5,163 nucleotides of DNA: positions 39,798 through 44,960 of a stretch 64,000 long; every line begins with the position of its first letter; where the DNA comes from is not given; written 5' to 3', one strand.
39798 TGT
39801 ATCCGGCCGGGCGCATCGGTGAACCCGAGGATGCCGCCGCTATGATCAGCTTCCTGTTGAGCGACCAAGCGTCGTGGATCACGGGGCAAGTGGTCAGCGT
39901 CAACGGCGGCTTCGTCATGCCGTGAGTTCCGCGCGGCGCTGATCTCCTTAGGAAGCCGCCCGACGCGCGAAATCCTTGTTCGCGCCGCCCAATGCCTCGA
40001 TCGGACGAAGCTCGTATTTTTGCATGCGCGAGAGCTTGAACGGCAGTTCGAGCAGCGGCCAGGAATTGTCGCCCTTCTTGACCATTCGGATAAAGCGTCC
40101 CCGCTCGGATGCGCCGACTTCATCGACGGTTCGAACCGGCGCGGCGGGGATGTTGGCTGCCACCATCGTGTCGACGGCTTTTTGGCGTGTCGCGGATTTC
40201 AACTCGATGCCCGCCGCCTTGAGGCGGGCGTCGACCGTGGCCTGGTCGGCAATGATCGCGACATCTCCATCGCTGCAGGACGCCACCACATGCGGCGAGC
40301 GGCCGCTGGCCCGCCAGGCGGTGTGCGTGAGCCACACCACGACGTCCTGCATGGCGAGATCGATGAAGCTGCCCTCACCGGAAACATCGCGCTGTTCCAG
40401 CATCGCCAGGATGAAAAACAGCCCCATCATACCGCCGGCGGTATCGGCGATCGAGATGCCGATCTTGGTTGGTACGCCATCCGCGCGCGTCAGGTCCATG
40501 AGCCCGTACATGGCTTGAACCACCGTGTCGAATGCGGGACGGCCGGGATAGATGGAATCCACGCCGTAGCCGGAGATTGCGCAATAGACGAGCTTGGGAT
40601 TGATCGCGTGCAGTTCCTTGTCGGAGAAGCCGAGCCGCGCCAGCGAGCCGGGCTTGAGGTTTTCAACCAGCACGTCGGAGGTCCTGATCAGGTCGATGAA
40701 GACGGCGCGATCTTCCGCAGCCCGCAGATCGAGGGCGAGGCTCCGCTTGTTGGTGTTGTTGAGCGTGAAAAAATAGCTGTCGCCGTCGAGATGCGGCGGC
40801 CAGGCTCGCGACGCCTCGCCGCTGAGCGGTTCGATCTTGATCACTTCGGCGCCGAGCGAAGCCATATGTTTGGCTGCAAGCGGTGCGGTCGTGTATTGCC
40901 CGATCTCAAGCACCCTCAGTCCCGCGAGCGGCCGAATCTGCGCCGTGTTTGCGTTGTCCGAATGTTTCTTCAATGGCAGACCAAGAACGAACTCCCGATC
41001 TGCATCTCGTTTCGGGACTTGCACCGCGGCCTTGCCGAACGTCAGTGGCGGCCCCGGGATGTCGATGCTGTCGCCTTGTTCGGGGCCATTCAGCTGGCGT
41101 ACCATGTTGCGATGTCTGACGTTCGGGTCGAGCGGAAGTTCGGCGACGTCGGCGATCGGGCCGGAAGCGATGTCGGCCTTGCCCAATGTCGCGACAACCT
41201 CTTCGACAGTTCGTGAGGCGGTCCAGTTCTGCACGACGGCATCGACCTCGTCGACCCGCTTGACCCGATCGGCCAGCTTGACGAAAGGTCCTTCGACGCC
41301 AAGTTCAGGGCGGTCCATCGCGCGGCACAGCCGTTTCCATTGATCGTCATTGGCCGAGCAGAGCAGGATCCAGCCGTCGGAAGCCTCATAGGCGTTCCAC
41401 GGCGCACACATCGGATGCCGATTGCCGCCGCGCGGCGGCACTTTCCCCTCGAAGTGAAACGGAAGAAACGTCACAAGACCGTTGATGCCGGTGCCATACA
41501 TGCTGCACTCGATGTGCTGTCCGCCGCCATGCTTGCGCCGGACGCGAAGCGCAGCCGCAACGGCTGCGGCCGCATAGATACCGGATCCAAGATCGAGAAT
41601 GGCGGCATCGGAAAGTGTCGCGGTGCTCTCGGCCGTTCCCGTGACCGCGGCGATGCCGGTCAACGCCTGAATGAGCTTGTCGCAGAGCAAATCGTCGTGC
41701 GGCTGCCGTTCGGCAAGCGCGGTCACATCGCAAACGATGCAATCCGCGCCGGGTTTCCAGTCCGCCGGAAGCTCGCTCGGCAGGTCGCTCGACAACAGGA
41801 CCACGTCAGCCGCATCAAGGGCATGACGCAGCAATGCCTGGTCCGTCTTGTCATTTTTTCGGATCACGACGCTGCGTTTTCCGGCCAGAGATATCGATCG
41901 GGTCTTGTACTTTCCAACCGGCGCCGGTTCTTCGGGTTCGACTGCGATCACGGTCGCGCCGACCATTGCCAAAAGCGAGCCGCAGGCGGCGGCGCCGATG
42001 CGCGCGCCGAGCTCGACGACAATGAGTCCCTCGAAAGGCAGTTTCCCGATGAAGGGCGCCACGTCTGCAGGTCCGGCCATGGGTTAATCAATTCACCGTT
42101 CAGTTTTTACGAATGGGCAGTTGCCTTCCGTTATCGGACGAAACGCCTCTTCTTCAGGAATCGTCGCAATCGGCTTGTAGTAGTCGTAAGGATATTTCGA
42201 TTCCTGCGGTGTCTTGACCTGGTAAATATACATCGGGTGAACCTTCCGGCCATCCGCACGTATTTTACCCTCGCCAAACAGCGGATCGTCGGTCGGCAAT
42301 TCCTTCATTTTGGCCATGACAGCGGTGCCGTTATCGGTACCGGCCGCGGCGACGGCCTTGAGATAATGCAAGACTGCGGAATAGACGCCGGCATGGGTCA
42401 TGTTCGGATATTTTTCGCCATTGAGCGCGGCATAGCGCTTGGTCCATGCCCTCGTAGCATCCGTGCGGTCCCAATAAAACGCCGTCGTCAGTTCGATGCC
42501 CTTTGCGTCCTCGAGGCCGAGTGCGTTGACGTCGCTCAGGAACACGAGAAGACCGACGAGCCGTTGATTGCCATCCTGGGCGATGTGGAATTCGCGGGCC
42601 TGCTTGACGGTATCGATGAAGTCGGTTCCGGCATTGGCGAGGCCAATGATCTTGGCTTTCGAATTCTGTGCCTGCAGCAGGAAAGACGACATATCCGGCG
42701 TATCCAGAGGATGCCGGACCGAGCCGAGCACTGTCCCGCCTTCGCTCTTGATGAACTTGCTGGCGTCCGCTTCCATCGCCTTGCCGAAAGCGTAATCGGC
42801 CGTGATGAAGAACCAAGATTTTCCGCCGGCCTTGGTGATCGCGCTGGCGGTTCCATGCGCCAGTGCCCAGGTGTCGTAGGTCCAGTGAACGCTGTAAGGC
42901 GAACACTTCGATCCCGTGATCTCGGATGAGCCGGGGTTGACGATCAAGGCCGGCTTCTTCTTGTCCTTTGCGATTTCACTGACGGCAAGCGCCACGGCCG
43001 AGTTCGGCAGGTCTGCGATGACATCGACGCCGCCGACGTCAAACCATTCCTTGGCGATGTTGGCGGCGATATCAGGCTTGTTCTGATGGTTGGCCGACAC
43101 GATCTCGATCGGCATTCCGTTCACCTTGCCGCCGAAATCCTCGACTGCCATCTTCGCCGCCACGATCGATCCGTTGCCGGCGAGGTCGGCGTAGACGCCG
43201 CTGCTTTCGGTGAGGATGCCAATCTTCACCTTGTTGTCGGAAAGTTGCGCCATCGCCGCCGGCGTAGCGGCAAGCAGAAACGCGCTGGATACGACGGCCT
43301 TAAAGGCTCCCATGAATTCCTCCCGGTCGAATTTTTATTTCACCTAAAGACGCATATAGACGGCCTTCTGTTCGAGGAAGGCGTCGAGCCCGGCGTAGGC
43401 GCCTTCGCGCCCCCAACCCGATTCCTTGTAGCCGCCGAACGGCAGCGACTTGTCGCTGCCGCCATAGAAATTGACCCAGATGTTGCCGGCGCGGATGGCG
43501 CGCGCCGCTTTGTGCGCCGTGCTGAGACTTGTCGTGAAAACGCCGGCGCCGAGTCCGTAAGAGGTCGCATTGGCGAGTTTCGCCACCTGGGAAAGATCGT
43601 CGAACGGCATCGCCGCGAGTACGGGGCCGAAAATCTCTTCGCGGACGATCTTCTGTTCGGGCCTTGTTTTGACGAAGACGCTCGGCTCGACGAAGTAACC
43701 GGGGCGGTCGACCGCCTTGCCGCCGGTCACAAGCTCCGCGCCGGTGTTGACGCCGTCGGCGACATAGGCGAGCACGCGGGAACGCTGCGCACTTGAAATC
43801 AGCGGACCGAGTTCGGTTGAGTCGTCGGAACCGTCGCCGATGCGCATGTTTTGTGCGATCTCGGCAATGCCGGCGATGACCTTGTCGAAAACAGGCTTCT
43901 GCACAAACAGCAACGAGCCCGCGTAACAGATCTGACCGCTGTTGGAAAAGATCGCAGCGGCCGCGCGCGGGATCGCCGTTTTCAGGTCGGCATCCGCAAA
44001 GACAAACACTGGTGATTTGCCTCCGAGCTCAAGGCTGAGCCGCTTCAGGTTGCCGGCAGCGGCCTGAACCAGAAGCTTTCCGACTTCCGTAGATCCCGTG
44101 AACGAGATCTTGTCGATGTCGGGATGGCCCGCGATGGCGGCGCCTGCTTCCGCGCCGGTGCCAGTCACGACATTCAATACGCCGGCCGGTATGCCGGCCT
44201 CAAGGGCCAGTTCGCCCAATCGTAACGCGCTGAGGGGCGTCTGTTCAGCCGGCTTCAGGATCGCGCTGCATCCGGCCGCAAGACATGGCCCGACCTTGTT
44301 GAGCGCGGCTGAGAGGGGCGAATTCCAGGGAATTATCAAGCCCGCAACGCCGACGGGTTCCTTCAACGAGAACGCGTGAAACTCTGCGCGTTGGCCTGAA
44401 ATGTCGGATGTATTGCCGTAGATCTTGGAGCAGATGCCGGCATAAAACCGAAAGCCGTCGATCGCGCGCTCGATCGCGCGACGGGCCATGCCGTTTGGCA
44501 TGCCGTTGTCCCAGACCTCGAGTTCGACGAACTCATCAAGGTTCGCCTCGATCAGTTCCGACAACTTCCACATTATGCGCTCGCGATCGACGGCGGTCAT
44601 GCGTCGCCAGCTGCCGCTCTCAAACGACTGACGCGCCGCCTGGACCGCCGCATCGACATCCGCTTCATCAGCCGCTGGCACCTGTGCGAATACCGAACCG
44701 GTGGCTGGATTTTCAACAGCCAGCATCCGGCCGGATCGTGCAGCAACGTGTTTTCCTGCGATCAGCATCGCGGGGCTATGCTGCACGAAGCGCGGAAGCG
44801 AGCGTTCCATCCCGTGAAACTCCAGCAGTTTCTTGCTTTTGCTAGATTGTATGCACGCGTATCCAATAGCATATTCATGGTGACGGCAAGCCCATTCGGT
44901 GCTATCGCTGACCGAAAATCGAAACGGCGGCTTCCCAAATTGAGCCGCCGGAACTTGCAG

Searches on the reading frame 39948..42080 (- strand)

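Call 16: search_protein_families(library=pfam, proteins=[window:39948-42080:-])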
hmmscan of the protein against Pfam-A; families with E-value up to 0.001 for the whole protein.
window:39948-42080:- (710 aa): 1 family
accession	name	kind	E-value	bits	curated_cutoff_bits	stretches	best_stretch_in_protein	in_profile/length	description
PF02515.22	CoA_transf_3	-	2.3e-134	448.6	23.3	2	385-591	1-209/366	CoA-transferase family III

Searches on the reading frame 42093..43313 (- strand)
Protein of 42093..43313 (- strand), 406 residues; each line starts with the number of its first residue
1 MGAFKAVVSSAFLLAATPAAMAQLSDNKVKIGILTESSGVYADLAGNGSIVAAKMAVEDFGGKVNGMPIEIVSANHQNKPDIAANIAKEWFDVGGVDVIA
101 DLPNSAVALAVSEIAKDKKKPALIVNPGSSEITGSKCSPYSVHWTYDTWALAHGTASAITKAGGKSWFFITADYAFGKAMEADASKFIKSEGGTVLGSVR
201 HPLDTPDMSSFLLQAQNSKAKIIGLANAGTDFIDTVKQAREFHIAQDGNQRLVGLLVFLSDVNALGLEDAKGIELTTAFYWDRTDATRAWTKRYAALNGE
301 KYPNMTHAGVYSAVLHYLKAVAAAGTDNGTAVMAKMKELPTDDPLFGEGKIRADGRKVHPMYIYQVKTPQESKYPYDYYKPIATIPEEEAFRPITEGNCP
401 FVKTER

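Call 16: search_protein_families(library=pfam, proteins=[window:42093-43313:-])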
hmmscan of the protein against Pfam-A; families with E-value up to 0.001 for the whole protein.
window:42093-43313:- (406 aa): 3 families
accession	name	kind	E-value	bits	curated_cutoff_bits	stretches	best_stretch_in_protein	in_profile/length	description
PF13458.12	Peripla_BP_6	-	2.2e-104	350.3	31.7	1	28-367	1-339/343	Periplasmic binding protein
PF13433.12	Peripla_BP_5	-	3.6e-14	53.1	27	1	29-359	1-326/363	Periplasmic binding protein domain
PF01094.35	ANF_receptor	-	4.7e-06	26.3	25.4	1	52-328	5-297/353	Receptor family ligand binding region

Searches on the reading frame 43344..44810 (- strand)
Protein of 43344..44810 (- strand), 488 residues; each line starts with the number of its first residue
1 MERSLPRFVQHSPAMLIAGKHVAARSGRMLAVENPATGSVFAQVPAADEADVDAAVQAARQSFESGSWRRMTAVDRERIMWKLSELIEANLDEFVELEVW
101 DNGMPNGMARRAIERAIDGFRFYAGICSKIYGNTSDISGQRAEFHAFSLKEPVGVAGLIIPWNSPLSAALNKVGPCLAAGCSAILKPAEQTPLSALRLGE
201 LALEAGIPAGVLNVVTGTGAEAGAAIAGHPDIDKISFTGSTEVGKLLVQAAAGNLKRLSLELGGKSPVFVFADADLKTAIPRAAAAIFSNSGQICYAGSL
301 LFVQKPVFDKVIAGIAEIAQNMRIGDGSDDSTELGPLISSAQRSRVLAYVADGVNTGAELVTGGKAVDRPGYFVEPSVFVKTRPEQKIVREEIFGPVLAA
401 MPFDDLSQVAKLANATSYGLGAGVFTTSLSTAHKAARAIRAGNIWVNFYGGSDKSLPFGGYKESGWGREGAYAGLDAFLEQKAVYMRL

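Call 16: search_protein_families(library=pfam, proteins=[window:43344-44810:-])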
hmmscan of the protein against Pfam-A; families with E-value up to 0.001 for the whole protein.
window:43344-44810:- (488 aa): 1 family
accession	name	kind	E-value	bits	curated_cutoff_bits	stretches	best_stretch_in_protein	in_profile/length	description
PF00171.27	Aldedh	-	1.5e-164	548.4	23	1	24-484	4-461/461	Aldehyde dehydrogenase family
